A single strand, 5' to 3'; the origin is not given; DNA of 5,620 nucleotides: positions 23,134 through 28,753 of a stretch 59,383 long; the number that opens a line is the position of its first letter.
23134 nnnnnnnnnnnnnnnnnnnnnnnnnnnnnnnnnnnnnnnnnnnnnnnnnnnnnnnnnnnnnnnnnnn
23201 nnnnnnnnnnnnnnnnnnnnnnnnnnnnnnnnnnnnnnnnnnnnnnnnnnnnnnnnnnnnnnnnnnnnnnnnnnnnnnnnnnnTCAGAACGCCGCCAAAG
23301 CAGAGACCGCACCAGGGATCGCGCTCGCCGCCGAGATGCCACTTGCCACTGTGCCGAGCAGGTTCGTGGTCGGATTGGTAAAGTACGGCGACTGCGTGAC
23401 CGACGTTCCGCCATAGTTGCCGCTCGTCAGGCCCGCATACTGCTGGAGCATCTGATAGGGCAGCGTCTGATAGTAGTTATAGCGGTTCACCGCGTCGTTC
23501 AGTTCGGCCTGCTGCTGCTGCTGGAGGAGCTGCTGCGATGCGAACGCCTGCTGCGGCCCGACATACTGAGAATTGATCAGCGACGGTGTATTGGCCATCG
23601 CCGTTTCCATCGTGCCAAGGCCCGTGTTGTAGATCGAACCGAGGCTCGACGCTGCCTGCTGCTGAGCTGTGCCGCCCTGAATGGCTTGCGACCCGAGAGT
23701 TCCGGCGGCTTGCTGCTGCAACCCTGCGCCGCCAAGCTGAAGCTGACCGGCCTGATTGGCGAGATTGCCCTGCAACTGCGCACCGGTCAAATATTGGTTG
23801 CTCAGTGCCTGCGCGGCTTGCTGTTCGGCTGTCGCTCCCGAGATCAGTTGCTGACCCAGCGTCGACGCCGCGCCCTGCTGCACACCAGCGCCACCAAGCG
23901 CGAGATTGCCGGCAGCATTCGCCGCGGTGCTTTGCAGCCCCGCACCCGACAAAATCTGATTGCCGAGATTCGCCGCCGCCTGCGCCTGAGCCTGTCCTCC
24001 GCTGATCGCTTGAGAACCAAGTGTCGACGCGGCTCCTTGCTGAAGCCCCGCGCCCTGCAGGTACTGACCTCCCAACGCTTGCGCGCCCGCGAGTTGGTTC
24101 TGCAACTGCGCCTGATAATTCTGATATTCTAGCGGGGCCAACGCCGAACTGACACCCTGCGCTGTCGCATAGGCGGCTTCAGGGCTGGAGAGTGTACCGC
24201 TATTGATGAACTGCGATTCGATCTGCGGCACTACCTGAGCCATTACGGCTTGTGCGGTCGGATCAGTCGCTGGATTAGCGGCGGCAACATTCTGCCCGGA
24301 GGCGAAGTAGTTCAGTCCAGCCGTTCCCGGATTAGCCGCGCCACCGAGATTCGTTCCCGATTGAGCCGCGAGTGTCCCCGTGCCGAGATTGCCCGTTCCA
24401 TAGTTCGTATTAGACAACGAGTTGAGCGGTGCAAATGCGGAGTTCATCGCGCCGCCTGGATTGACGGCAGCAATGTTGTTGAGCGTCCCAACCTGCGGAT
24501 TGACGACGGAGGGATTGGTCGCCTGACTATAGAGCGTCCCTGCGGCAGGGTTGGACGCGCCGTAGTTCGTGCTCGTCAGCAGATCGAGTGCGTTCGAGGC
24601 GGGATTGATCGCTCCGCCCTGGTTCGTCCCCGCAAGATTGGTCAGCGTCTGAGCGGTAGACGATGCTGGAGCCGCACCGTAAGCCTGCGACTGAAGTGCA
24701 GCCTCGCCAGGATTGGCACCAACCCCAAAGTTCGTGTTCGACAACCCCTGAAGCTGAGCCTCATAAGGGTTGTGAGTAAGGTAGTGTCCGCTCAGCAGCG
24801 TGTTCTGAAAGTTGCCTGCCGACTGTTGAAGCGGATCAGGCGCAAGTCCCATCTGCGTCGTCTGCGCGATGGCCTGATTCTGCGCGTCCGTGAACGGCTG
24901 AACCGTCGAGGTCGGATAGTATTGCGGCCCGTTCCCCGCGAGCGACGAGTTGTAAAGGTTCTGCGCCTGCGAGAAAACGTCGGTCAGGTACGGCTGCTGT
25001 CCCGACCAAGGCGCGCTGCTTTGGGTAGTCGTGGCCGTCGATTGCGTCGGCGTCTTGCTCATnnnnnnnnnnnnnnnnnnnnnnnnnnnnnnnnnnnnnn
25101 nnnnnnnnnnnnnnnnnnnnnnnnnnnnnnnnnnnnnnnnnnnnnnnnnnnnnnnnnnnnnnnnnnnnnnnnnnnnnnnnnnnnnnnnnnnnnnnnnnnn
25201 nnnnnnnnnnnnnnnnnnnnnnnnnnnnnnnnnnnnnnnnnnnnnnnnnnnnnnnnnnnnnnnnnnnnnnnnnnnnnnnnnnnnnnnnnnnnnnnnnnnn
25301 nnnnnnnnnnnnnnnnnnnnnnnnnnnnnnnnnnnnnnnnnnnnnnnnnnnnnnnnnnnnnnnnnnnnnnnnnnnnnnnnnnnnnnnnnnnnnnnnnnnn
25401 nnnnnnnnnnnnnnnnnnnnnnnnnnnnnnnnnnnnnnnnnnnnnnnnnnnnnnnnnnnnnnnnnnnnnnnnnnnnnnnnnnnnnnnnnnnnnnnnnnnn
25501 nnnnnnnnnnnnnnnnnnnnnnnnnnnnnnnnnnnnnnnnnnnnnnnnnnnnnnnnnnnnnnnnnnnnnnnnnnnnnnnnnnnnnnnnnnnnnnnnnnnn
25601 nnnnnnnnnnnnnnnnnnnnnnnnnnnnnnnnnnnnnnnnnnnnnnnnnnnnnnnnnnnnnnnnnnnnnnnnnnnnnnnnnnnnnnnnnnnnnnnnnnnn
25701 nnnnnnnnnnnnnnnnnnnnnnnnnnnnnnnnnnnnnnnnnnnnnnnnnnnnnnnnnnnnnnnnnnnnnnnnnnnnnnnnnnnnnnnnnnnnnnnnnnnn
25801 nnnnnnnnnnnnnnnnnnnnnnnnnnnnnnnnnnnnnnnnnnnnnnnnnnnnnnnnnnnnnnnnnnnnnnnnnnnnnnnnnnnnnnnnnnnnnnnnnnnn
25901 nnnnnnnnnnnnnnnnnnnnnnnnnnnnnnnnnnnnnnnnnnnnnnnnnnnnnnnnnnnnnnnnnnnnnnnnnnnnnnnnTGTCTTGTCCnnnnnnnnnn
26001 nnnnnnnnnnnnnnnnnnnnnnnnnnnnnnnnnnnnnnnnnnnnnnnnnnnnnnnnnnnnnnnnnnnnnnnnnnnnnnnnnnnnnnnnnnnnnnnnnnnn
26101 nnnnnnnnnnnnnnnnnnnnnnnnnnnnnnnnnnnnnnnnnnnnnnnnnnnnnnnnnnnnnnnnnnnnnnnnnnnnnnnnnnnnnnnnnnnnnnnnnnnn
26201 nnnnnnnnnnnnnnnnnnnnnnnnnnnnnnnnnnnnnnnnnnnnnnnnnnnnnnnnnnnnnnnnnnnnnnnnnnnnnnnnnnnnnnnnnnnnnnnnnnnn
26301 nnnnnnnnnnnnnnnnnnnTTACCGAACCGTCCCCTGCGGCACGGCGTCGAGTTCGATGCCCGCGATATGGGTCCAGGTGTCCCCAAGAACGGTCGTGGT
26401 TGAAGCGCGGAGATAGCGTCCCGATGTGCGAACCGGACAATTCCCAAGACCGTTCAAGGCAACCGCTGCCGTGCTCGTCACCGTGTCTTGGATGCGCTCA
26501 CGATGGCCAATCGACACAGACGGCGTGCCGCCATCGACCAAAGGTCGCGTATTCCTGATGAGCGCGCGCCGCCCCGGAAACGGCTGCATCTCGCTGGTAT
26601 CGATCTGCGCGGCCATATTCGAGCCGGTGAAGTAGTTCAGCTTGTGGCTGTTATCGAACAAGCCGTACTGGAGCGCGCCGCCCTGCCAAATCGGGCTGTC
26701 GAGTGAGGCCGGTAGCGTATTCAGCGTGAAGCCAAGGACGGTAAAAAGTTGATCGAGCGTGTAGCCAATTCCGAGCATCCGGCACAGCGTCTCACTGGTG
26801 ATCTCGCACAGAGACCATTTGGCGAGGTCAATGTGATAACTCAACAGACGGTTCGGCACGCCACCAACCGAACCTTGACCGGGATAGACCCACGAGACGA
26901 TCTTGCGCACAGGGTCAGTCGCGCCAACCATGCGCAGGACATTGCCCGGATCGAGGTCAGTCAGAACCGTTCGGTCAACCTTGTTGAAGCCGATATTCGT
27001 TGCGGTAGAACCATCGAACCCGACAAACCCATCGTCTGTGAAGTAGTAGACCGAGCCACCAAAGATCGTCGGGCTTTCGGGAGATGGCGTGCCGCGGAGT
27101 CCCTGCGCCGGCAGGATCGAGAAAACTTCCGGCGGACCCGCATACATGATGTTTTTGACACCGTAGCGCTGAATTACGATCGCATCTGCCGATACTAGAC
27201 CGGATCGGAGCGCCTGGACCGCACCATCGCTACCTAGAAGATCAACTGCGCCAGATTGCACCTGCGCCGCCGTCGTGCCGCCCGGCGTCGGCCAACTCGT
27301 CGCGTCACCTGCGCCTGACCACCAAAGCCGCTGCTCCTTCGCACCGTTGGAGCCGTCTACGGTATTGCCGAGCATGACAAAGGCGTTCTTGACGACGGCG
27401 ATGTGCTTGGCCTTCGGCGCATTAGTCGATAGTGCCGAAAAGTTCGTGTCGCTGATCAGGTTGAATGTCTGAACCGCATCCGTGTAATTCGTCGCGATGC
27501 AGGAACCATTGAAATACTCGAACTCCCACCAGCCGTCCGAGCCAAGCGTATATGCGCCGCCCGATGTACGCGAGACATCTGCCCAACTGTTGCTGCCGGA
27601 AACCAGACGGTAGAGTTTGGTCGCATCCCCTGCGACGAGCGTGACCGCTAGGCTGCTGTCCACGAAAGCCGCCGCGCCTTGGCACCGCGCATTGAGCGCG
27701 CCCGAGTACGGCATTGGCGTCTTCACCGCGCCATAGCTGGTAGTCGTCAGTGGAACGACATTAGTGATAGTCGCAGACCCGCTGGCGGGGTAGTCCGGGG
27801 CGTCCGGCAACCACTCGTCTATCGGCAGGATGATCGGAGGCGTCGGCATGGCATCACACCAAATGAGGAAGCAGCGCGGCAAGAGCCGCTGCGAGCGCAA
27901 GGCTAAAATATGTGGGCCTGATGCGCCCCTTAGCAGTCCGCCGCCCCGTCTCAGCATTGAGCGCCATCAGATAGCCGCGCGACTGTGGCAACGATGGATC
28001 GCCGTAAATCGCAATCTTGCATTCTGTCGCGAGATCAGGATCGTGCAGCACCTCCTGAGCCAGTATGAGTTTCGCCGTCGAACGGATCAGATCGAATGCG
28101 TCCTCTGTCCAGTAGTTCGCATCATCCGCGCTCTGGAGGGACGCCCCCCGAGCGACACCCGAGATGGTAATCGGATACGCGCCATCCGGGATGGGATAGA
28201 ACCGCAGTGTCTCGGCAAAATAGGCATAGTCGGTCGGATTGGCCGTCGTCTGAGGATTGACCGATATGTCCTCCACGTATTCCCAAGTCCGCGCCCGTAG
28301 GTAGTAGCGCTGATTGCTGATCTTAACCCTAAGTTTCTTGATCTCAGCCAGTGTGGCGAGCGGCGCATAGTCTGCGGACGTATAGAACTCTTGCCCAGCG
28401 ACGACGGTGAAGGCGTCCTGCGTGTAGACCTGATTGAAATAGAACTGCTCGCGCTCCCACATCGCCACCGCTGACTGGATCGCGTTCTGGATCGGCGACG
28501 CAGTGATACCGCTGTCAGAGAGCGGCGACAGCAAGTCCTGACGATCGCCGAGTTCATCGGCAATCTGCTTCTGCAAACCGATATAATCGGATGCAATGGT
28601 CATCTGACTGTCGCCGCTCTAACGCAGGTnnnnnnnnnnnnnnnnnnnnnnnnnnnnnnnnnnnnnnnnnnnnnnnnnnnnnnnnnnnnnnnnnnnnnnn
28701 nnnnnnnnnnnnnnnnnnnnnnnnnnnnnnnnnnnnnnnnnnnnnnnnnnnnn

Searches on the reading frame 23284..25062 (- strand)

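Call 10: search_protein_families(library=phrogs, proteins=[window:23284-25062:-], max_evalue=0.01)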
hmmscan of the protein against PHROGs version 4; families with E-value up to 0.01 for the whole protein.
window:23284-25062:- (592 aa): 1 family
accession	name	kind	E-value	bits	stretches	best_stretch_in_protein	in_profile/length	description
phrog_4287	-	DNA, RNA and nucleotide metabolism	8.3e-06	26.3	1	2-72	3-70/392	DNA ejection protein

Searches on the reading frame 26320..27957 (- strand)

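Call 10: search_protein_families(library=phrogs, proteins=[window:26320-27957:-], max_evalue=0.01)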
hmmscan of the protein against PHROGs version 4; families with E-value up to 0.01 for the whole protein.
window:26320-27957:- (545 aa): 1 family
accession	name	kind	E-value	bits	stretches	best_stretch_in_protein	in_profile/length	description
phrog_3287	-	head and packaging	3.6e-51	175.6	1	87-543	54-523/524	virion structural protein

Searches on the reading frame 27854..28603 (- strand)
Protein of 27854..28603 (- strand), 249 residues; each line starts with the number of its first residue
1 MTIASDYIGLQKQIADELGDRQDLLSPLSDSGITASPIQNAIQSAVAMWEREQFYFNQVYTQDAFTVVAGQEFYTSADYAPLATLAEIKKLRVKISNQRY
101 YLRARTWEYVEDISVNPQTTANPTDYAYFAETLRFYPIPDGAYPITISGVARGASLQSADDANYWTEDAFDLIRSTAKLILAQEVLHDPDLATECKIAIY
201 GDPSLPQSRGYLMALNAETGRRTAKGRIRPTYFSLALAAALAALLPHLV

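Call 10: search_protein_families(library=phrogs, proteins=[window:27854-28603:-], max_evalue=0.01)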
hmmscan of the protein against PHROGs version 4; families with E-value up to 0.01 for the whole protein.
window:27854-28603:- (249 aa): 2 families
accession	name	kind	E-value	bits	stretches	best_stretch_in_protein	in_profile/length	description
phrog_19385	-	unknown function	1.4e-19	71.2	1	35-231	60-247/249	-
phrog_10775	-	tail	0.00094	19.9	1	6-193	5-204/237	tail protein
